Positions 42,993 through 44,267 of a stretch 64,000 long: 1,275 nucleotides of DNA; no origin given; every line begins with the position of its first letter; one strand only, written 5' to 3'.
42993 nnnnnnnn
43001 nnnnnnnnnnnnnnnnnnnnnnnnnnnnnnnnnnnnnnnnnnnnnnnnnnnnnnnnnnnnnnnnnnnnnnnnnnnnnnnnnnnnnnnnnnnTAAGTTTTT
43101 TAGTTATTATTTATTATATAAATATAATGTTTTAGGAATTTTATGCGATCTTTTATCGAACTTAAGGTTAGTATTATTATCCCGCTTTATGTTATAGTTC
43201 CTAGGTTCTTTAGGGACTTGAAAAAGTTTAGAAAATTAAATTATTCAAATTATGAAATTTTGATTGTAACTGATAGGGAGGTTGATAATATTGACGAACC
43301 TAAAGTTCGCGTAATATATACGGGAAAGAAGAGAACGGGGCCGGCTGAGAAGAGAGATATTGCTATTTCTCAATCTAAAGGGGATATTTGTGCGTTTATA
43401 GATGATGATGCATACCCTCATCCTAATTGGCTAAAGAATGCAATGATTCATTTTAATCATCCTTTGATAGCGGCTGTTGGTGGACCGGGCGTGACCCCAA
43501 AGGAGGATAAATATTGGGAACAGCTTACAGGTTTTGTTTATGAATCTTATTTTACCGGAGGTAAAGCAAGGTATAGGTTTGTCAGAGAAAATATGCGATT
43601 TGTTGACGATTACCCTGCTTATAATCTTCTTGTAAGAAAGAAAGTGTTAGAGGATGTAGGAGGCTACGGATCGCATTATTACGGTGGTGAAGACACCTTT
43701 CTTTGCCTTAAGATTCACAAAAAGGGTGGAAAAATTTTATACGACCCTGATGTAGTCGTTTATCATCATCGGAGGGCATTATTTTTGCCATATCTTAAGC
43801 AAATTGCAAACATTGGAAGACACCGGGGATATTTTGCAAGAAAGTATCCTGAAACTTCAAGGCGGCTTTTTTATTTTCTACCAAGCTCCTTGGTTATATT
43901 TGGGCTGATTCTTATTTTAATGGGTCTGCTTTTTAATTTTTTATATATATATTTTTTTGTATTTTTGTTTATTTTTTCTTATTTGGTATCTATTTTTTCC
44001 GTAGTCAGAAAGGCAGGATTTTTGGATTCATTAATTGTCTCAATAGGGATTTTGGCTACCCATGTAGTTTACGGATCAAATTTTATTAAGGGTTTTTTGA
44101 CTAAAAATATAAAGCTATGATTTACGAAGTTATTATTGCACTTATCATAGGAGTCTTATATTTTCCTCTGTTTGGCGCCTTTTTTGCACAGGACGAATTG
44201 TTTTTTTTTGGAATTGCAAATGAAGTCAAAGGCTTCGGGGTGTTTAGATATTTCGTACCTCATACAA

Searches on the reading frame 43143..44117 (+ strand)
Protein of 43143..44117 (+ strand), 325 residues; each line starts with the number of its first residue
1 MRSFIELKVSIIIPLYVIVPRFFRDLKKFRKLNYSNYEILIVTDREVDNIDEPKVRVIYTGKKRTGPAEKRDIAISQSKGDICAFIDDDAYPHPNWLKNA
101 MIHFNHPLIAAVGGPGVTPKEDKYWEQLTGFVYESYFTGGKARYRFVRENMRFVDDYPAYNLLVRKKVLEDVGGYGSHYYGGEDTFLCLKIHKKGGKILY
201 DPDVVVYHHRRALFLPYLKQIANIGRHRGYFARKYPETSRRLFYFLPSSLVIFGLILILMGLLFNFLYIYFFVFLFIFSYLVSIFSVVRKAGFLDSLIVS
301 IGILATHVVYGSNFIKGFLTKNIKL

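Call 13: search_protein_families(library=pfam, proteins=[window:43143-44117:+], max_evalue=0.001)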
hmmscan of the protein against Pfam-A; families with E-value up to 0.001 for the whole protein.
window:43143-44117:+ (325 aa): 3 families
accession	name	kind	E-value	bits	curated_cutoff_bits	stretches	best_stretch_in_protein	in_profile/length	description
PF00535.33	Glycos_transf_2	-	4.6e-15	56.4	23.3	1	10-171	1-166/168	Glycosyl transferase family 2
PF13641.12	Glyco_tranf_2_3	-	6e-12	46.5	27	1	11-220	5-223/230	Glycosyltransferase like family 2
PF13632.12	Glyco_trans_2_3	-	1.1e-09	38.9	27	1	84-282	3-196/198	Glycosyl transferase family group 2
